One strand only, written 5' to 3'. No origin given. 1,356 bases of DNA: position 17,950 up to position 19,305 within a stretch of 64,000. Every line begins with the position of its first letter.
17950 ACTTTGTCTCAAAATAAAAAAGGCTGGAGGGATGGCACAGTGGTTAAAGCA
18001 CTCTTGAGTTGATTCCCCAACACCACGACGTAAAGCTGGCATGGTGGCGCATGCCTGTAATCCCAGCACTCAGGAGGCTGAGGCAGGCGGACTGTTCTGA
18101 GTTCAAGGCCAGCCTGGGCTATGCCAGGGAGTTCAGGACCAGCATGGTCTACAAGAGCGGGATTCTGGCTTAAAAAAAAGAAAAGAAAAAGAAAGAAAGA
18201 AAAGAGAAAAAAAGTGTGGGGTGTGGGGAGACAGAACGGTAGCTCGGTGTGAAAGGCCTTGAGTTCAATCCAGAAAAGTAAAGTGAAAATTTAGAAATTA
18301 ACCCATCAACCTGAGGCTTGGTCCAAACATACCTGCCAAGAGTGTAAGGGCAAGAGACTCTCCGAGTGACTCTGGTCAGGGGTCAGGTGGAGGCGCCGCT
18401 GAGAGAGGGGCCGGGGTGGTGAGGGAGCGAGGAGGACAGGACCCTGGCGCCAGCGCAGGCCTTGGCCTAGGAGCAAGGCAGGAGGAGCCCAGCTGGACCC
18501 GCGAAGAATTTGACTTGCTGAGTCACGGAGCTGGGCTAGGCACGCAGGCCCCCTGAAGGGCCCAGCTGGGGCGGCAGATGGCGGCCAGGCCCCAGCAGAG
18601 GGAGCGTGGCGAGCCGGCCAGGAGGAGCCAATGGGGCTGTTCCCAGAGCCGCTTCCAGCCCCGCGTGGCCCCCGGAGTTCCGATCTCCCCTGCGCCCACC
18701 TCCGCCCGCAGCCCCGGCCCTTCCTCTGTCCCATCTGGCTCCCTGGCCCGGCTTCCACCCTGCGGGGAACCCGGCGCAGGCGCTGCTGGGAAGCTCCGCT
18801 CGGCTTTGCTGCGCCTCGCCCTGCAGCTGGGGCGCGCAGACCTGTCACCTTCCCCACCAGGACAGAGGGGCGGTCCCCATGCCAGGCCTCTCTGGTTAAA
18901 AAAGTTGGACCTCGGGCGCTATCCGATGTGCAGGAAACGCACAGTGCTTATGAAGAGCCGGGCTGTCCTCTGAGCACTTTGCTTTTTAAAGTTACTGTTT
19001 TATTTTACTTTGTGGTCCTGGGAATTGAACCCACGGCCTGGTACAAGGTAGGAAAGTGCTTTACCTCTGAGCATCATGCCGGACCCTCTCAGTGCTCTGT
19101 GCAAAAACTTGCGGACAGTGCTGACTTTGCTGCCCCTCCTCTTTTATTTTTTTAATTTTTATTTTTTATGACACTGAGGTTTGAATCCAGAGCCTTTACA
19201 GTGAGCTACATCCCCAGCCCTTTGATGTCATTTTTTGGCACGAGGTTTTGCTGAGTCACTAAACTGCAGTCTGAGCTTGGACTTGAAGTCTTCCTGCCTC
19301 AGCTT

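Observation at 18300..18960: Orphan CpG island deep inside MVP intron 1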

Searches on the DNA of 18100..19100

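Call 48: search_rna_families(source=window, start=18100, end=19100, threshold=evalue, max_evalue=1)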
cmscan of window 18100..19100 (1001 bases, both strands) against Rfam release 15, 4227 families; matches with E-value up to 1: 0.
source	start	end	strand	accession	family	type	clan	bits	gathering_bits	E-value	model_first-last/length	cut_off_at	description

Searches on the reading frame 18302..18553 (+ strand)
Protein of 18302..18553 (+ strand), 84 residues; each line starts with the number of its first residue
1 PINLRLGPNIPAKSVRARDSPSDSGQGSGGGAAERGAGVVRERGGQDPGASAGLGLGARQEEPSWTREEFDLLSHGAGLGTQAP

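Call 24: search_protein_families(library=pfam, proteins=[window:18302-18553:+], max_evalue=1)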
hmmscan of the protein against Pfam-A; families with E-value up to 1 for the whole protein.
window:18302-18553:+ (84 aa): 0 families

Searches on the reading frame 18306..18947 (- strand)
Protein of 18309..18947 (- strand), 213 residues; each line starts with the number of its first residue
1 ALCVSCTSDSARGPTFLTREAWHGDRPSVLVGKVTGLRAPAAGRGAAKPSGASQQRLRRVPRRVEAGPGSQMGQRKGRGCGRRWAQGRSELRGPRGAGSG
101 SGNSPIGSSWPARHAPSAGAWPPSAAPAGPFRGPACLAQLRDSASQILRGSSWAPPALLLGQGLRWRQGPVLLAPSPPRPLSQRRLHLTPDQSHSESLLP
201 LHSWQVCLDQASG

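Call 12: find_homologous_proteins(query=window:18309-18857:-, max_evalue=0.001)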
Query window:18309-18857:-: 1922 candidates shared short words with the query, none scored E <= 0.001.

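Call 24: search_protein_families(library=pfam, proteins=[window:18309-18947:-], max_evalue=1)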
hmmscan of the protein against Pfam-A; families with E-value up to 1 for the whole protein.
window:18309-18947:- (213 aa): 0 families

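Call 30: find_related_loci(query=window:18309-18947:-, collection=metagenome_contigs, flank=10000)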
Query window:18309-18947:- (213 aa) in metagenome_contigs; peptide patterns used: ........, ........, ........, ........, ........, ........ (x = any residue, [..] = any of these).
600 stretches matched a pattern, but none encodes a relative of the query by tblastn (E <= 1e-3).
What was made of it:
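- Tried and rejected: A metagenome scan baited with the feature's open frame found nothing (call 30).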

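Call 54: find_encoding_contigs(protein=window:18306-18857:-, flank=10000, max_places=6)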
Protein window:18306-18857:- (183 aa): no gene with exactly this product is on record in the collection.

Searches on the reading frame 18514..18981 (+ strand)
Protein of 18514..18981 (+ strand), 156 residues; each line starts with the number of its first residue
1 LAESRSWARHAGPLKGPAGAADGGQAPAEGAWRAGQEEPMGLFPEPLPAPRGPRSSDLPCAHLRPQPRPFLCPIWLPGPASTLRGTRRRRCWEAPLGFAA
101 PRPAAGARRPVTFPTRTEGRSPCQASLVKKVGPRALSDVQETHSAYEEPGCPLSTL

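Call 24: search_protein_families(library=pfam, proteins=[window:18557-18970:+, window:18540-18896:+], max_evalue=1)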
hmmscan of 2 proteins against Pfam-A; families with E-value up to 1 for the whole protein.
window:18557-18970:+ (138 aa): 0 families

window:18540-18896:+ (119 aa): 0 families

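Call 31: search_protein_representatives(protein=window:18557-18970:+)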
Query: 138 residues. Proteins with E-value up to 0.001 (for the whole library): 0; up to 1e-10: 0; up to 1e-30: 0. The best 0 are listed.

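Call 51: find_homologous_proteins(query=window:18514-18981:+, max_evalue=0.001)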
Query window:18514-18981:+: 889 candidates shared short words with the query, none scored E <= 0.001.
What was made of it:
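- There were 0 hits in the word-indexed searches of two frames (calls 12, 51), 0 of 1.84 billion representatives by exhaustive HMMER (call 31), and none in the metagenome scan (call 30).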

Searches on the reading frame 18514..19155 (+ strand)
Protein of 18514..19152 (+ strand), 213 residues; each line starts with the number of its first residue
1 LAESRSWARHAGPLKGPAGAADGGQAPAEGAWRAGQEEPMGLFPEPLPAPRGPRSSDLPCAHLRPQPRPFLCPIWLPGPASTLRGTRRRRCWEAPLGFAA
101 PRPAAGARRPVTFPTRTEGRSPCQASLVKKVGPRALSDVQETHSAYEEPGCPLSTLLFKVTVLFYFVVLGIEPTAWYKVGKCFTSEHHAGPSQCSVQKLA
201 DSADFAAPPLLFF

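Call 24: search_protein_families(library=pfam, proteins=[window:18514-19152:+], max_evalue=1)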
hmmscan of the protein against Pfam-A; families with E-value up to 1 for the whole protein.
window:18514-19152:+ (213 aa): 0 families

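Call 53: find_encoding_contigs(protein=window:18631-19155:+, flank=10000, max_places=6)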
Protein window:18631-19155:+ (174 aa): no gene with exactly this product is on record in the collection.
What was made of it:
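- Tried and rejected: Exact look-ups of two feature ORFs are not on record (calls 53, 54).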
